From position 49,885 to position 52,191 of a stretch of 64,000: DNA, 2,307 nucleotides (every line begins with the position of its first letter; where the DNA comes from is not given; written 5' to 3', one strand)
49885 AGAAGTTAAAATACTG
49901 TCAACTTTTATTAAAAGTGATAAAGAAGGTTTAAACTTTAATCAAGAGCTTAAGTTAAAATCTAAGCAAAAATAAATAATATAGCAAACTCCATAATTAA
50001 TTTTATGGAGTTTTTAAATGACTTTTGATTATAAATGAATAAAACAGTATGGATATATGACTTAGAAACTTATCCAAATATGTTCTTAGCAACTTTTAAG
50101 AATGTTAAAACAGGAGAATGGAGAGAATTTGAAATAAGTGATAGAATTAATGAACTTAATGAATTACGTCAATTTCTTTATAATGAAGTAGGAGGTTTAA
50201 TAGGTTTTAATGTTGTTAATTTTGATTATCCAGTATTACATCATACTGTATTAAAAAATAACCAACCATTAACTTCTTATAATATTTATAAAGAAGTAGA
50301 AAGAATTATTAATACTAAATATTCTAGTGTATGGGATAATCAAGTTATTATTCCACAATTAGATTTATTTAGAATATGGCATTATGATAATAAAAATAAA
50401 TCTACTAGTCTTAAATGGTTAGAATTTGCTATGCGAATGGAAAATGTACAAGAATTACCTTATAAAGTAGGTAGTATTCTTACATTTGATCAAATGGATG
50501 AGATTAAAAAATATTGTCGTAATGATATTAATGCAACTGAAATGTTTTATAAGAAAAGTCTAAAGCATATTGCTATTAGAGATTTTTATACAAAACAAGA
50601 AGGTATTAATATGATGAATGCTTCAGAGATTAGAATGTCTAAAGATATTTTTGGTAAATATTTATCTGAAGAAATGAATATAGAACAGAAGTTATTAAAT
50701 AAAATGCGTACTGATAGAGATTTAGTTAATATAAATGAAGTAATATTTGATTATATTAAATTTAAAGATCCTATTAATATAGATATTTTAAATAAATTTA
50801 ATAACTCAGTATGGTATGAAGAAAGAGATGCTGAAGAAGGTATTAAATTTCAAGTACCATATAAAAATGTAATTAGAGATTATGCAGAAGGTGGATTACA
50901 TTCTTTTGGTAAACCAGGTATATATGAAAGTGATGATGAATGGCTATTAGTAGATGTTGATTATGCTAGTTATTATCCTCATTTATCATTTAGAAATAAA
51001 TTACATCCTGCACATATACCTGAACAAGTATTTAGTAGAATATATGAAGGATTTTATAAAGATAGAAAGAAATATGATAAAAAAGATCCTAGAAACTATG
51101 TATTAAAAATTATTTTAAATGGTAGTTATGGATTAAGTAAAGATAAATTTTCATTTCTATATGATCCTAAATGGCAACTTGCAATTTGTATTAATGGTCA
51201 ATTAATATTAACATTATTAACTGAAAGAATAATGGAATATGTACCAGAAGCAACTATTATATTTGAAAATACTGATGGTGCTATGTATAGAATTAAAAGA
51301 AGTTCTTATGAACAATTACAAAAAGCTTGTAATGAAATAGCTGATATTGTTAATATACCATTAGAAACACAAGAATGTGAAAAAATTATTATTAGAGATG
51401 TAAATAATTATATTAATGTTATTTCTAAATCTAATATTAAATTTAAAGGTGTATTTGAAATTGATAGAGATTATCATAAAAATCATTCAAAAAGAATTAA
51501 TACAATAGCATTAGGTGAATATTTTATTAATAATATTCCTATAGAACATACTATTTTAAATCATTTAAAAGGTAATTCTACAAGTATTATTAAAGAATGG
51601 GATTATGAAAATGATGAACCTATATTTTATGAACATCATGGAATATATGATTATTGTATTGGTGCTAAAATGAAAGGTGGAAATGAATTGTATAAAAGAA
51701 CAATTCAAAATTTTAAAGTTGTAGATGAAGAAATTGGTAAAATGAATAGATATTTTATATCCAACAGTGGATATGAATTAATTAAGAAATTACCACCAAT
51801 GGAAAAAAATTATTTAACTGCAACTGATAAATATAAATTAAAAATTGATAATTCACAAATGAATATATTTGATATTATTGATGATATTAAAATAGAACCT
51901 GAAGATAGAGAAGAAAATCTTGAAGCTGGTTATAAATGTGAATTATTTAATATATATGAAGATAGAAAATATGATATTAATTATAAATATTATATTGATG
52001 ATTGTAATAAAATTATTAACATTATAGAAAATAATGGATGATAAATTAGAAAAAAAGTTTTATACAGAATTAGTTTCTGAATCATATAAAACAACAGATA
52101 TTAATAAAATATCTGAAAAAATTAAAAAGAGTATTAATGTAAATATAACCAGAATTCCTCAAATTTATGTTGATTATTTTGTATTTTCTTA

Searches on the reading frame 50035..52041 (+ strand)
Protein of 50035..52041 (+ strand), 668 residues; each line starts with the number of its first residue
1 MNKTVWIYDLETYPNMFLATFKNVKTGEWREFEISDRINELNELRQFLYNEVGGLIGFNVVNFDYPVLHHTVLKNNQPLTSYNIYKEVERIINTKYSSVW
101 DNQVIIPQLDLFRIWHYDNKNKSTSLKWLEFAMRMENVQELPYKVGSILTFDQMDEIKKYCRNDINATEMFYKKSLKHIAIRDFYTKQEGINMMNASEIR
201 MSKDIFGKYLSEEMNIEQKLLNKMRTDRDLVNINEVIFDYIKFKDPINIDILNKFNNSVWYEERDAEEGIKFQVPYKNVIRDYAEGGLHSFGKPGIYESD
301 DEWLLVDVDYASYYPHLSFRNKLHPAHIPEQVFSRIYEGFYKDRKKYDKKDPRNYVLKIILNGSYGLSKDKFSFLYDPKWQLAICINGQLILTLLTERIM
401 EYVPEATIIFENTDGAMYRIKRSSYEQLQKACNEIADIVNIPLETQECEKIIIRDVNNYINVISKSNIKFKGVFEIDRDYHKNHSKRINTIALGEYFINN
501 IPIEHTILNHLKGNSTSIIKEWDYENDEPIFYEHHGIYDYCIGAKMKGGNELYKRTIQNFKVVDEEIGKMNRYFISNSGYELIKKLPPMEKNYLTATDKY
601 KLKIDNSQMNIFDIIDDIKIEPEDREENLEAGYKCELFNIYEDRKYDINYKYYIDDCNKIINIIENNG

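Call 15: search_protein_families(library=phrogs, proteins=[window:50035-52041:+], max_evalue=0.00001)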
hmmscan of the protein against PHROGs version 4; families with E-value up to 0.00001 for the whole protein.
window:50035-52041:+ (668 aa): 4 families
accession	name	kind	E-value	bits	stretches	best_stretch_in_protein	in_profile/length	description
phrog_1252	-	DNA, RNA and nucleotide metabolism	7e-138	462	2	2-510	51-554/663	DNA polymerase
phrog_18505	-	DNA, RNA and nucleotide metabolism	1.7e-77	262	1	323-667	7-346/349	DNA polymerase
phrog_403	-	DNA, RNA and nucleotide metabolism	1.1e-06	28.8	1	35-180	125-251/321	DNA polymerase exonuclease subunit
phrog_15833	-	DNA, RNA and nucleotide metabolism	6e-06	27.1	0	532-664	46-189/192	DNA polymerase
